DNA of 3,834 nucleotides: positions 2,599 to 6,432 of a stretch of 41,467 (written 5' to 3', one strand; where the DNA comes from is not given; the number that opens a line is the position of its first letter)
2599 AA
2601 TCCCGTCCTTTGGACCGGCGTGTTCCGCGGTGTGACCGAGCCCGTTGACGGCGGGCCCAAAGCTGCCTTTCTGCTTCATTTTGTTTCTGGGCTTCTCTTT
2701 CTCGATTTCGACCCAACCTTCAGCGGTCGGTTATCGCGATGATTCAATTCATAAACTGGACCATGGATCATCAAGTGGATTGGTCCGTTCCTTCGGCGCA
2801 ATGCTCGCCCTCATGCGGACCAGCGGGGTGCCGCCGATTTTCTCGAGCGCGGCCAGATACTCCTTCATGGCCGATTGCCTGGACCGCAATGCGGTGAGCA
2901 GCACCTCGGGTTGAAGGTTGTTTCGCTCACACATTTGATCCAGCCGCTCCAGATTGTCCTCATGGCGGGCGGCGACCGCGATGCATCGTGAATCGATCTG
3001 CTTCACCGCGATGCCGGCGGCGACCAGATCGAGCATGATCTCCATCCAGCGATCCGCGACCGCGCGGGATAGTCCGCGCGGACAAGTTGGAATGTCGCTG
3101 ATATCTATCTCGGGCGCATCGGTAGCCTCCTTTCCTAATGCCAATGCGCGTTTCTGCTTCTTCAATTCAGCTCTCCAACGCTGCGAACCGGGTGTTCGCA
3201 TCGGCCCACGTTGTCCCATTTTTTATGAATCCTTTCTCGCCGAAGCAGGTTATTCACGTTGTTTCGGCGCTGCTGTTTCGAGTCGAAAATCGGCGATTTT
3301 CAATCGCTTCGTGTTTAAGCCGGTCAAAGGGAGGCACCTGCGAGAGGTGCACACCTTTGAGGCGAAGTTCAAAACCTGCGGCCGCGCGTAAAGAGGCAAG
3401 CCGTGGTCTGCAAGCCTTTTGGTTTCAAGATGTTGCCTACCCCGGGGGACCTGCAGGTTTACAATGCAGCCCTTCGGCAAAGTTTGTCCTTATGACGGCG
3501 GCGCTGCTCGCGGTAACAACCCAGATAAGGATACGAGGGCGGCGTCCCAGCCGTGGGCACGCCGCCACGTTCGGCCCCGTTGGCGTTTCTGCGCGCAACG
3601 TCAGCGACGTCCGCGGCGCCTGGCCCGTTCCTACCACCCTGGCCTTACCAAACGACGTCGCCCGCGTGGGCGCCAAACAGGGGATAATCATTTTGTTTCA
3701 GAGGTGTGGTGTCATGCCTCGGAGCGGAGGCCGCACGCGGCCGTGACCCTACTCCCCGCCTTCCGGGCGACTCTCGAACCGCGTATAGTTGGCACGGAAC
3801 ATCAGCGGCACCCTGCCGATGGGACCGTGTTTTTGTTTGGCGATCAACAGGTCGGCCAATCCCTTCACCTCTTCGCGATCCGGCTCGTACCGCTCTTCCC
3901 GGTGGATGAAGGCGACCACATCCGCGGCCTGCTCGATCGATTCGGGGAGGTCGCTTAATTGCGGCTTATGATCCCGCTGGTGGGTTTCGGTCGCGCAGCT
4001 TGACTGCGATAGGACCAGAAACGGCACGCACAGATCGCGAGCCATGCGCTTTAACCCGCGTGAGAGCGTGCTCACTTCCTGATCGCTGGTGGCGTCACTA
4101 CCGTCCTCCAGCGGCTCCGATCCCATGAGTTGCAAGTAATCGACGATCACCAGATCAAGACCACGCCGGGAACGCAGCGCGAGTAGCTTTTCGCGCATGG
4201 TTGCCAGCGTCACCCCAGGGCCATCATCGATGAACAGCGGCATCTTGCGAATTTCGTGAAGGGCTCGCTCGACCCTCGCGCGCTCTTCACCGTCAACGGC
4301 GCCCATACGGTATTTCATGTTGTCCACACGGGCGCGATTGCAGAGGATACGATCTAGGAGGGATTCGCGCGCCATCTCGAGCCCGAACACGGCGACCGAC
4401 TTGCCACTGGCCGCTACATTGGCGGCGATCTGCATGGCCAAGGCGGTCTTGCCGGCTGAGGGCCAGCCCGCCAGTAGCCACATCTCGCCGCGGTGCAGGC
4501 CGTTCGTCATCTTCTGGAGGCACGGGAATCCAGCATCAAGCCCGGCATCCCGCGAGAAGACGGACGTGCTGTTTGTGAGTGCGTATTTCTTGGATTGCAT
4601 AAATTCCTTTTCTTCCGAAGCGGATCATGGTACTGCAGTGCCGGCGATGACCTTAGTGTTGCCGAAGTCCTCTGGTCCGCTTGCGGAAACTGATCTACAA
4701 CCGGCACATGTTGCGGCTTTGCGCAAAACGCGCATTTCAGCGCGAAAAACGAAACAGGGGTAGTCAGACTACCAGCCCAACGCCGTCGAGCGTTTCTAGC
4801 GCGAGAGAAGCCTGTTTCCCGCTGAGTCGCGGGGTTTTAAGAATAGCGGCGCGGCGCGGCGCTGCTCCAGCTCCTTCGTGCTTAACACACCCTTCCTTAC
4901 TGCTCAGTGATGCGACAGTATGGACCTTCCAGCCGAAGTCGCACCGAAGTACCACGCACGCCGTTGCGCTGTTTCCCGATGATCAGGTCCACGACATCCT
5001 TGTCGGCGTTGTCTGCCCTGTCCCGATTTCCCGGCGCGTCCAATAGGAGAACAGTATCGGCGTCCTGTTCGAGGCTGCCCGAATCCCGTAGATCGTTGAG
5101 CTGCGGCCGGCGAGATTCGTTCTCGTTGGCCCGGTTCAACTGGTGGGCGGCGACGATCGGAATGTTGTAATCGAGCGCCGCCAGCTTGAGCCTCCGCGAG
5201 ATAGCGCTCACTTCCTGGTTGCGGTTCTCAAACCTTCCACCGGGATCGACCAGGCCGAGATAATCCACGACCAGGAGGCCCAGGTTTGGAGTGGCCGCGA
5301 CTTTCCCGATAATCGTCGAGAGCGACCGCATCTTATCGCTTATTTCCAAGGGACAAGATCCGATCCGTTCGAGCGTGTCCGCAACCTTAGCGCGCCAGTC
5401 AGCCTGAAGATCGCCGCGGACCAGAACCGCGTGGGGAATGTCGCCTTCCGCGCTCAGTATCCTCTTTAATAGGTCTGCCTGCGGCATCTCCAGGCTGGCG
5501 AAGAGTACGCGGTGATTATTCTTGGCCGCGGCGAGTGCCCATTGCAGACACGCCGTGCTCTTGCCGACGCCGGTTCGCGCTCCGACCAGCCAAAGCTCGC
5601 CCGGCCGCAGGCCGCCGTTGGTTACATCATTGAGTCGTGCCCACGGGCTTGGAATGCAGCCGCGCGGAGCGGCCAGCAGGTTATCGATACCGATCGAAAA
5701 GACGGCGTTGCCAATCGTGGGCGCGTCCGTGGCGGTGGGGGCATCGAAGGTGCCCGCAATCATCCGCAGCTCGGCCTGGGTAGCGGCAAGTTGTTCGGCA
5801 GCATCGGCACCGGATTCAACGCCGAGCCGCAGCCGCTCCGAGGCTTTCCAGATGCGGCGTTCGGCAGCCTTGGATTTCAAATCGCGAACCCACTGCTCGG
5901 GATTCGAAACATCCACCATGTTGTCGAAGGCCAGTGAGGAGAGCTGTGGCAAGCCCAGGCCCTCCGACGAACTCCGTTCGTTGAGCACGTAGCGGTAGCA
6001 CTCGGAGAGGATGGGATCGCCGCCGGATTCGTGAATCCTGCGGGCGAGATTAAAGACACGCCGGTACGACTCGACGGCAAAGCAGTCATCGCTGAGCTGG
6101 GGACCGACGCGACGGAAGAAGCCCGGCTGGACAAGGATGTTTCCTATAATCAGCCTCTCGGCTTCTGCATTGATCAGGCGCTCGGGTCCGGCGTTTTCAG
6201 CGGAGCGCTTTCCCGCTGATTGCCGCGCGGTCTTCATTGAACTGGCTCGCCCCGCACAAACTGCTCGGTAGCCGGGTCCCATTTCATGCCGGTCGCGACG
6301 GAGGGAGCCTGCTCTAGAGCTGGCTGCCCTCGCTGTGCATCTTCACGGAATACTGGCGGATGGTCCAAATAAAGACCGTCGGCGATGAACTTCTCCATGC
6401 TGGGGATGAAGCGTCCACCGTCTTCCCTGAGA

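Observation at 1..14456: Integrase-bounded element with a replication module and a small-terminase-like gene but no virion genes: a possible phage satellite in an Acidobacteria-like host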

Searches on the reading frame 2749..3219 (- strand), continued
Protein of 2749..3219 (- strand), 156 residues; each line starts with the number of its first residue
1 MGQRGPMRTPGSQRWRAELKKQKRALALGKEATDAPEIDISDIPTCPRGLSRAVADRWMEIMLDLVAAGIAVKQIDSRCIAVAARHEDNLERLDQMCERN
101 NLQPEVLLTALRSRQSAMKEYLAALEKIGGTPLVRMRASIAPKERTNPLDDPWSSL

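Call 63: fold_search(model_id=the predicted structure, library=viral)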
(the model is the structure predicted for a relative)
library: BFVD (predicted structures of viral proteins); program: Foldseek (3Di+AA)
matches with E <= 10: 313; with E <= 0.001: 0
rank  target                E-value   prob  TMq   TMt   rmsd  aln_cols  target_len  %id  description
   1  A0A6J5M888            9.1e-02  0.91  0.43  0.36  21.0       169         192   15  Uncharacterized protein [uncultured Caudovirales phage]
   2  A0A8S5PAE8            1.2e-01  0.98  0.47  0.32  17.0       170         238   18  Terminase small subunit (Fragment) [Siphoviridae sp. ct2kB26]
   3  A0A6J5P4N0            1.4e-01  0.96  0.41  0.47  13.4       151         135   16  Uncharacterized protein [uncultured Caudovirales phage]
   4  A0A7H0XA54            1.6e-01  0.63  0.30  0.33  24.4       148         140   16  (no name in the UniProt tables at hand)
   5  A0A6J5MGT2            2.4e-01  0.91  0.45  0.47  11.4       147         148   16  Sm_term_P27, putative phage terminase, small subunit, P27 family [uncultured Caudovirales phage]
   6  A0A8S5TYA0            3.2e-01  0.99  0.49  0.62  12.1       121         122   21  Terminase small subunit [Myoviridae sp. ctPkm1]
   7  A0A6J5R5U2            3.7e-01  0.85  0.47  0.46  16.4       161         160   16  Uncharacterized protein [uncultured Caudovirales phage]
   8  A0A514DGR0            4.0e-01  0.84  0.34  0.08  10.4       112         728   13  Capsid morphogenesis protein [Gordonia phage Bakery]
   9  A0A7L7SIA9            4.2e-01  0.77  0.31  0.12  10.1       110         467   11  MuF-like minor capsid protein [Gordonia phage Clown]
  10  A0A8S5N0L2            4.6e-01  0.80  0.37  0.45  12.3       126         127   17  Uncharacterized protein [Siphoviridae sp. ctYJD4]
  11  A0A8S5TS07            4.6e-01  0.77  0.42  0.25  17.9       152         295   12  Uncharacterized protein [Siphoviridae sp. ctEw721]
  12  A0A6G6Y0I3            5.8e-01  0.75  0.29  0.47  10.8       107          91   12  (no name in the UniProt tables at hand)
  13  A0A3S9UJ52            7.6e-01  0.20  0.24  0.25   7.8       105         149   15  (no name in the UniProt tables at hand)
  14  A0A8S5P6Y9            8.4e-01  0.38  0.31  0.32  17.6       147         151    8  Conotoxin [Siphoviridae sp. ctrvp54]
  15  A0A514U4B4            8.4e-01  0.35  0.28  0.25  13.3       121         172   16  Uncharacterized protein [Microbacterium phage MCubed]
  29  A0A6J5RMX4            1.6e+00  0.35  0.41  0.38  12.9       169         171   12  Phage terminase, small subunit, P27 family [uncultured Caudovirales phage]
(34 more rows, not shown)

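Call 94: search_protein_families(library=pfam, proteins=[L003:4683-5489:+, L003:8869-9498:+], max_evalue=0.01)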
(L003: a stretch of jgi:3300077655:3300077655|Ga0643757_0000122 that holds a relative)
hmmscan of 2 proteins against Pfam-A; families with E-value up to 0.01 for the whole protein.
L003:4683-5489:+ (268 aa): 1 family
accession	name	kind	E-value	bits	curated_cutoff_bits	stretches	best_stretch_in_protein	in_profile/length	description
PF07120.17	DUF1376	-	3e-05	24.8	30.1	1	6-69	2-61/86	Protein of unknown function (DUF1376)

L003:8869-9498:+ (209 aa): 0 families

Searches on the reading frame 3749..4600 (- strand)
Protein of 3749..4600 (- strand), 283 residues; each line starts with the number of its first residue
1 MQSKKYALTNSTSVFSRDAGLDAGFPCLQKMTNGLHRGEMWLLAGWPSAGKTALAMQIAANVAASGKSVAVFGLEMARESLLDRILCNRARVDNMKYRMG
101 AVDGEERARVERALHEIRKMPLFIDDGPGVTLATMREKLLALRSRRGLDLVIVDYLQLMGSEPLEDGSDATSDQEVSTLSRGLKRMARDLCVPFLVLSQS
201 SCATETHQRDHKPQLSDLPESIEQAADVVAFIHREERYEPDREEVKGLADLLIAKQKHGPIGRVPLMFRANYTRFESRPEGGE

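Call 8: search_protein_families(library=pfam, proteins=[window:3749-4600:-], max_evalue=0.01)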
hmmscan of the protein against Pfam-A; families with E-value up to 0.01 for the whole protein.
window:3749-4600:- (283 aa): 7 families
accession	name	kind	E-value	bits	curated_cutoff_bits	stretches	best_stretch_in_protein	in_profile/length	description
PF03796.21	DnaB_C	-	4e-75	252.9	27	1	20-276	1-254/255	DnaB-like helicase C terminal domain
PF13481.12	AAA_25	-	3.1e-14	53.5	27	1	17-199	11-189/195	AAA domain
PF20307.4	divDNAB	-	0.0012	18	26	1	11-63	47-102/356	Divergent DnaB-like ATPase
PF06745.19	ATPase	-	0.0016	18.3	26.6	1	29-82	9-64/231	KaiC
PF13521.12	AAA_28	-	0.0062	17.2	27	0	43-137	4-92/164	AAA domain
PF00005.33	ABC_tran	-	0.0068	17.4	25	0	29-118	2-93/137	ABC transporter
PF08433.16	KTI12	-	0.0073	16.3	22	0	42-96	5-51/271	Chromatin associated protein KTI12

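Call 9: search_protein_families(library=phrogs, proteins=[window:3749-4600:-], max_evalue=0.01)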
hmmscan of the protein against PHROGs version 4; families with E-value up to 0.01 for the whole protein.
window:3749-4600:- (283 aa): 8 families
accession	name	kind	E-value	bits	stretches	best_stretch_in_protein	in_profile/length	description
phrog_19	-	DNA, RNA and nucleotide metabolism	6.3e-56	191.5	1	18-276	332-579/621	DnaB-like replicative helicase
phrog_243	-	DNA, RNA and nucleotide metabolism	1.5e-35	123.5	1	23-277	20-267/273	DnaB-like replicative helicase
phrog_239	-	DNA, RNA and nucleotide metabolism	2e-27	97.5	1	19-281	339-602/801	DNA primase/helicase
phrog_11530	-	unknown function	4.6e-22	79.8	1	121-269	5-149/184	-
phrog_19347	-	unknown function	1.9e-13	51.5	1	243-276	44-77/79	-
phrog_5482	-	unknown function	1.1e-08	35.2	1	20-275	29-296/341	-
phrog_19720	-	unknown function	0.00098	19.9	1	48-116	10-78/213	-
phrog_97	-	other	0.0013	19.1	1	19-76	48-113/506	UvsX-like recombinase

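Call 21: find_encoding_contigs(protein=window:3749-4600:-, flank=10000, max_places=6)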
Protein window:3749-4600:- (283 aa): no gene with exactly this product is on record in the collection.

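Call 73: search_protein_families(library=padloc, proteins=[window:3749-4600:-], max_evalue=0.01)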
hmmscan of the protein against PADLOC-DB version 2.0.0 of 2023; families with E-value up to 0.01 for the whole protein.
window:3749-4600:- (283 aa): 1 family
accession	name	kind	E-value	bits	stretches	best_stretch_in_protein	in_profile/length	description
PDLC04140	mad8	-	8.5e-06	23.5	1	28-146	17-114/314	mads_8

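Call 85: find_related_loci(query=window:3749-4600:-, collection=viral_contigs, flank=10000)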
Query window:3749-4600:- (283 aa) in viral_contigs; peptide patterns used: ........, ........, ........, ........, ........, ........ (x = any residue, [..] = any of these).
600 stretches matched a pattern (row limit reached: there are more); 580 encode a relative of the query (tblastn E <= 1e-3); the best 80 are kept; 80 distinct loci.
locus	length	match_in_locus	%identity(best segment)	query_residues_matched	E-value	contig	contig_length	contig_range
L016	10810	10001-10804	49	17-282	5e-73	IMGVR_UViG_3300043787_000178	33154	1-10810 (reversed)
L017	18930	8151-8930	45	20-281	9e-63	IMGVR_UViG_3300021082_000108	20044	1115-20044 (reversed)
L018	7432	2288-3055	45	17-278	8e-61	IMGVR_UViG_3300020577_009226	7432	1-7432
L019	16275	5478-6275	47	20-277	2e-59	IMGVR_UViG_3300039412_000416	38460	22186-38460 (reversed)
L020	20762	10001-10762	44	20-277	7e-58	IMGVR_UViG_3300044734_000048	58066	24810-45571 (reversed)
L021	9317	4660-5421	42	20-277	1e-55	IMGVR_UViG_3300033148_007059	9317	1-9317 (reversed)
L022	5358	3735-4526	40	20-278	1e-54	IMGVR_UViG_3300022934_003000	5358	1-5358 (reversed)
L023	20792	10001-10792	40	20-278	1e-54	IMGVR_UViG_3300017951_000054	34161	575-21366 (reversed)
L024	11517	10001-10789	40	20-282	4e-53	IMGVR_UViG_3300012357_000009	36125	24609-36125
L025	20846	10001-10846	41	28-283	2e-52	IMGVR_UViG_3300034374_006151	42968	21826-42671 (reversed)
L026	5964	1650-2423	39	19-275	9e-52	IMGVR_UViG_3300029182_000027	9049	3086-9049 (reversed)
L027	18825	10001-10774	39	19-275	1e-51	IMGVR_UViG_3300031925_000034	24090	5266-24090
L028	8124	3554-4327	39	19-275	9e-52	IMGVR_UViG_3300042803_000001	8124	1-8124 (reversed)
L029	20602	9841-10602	43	20-275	8e-51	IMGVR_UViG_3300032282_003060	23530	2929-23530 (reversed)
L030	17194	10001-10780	41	20-280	1e-50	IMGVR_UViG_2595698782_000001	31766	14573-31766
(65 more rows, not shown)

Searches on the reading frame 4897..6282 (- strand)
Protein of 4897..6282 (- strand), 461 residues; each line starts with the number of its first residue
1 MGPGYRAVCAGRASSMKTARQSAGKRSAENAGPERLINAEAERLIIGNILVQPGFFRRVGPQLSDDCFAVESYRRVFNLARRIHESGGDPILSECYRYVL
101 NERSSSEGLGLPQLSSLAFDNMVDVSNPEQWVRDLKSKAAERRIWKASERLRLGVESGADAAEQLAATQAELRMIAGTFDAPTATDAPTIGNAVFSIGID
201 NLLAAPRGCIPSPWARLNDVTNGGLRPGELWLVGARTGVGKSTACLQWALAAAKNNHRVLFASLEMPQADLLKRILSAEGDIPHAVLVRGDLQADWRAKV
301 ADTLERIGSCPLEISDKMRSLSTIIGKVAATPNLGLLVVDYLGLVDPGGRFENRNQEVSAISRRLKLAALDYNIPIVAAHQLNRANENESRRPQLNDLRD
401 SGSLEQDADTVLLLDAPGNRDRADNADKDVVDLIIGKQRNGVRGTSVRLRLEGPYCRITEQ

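Call 8: search_protein_families(library=pfam, proteins=[window:4897-6282:-], max_evalue=0.01)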
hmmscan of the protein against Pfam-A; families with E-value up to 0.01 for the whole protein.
window:4897-6282:- (461 aa): 6 families
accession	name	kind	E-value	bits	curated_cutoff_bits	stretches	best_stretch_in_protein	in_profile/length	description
PF03796.21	DnaB_C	-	5.5e-57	193.5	27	1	211-458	3-253/255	DnaB-like helicase C terminal domain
PF13481.12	AAA_25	-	3.3e-13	50.2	27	1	212-386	17-194/195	AAA domain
PF00772.26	DnaB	-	2.8e-06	27.7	23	1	38-87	5-54/103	DnaB-like helicase N terminal domain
PF06745.19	ATPase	-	1.5e-05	24.9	26.6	1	217-341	8-127/231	KaiC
PF20307.4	divDNAB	-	5.2e-05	22.5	26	0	205-254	52-103/356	Divergent DnaB-like ATPase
PF25199.1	nSTAND_NTPase5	-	0.00057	20.2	34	1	228-278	41-93/145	Novel STAND NTPase 5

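Call 9: search_protein_families(library=phrogs, proteins=[window:4897-6282:-], max_evalue=0.01)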
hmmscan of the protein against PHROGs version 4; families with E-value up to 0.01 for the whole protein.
window:4897-6282:- (461 aa): 6 families
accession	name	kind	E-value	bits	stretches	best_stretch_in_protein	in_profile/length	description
phrog_19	-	DNA, RNA and nucleotide metabolism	4.4e-80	271.3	1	28-459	150-579/621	DnaB-like replicative helicase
phrog_239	-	DNA, RNA and nucleotide metabolism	3.7e-36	126.4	1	194-448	325-586/801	DNA primase/helicase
phrog_243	-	DNA, RNA and nucleotide metabolism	5.3e-31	108.6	1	211-460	19-267/273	DnaB-like replicative helicase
phrog_11530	-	unknown function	3.1e-21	77.1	1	330-458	29-156/184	-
phrog_3213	-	DNA, RNA and nucleotide metabolism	0.001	18.9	0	204-257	197-252/509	DnaB-like replicative helicase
phrog_19347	-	unknown function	0.0037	18.6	0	398-413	1-16/79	-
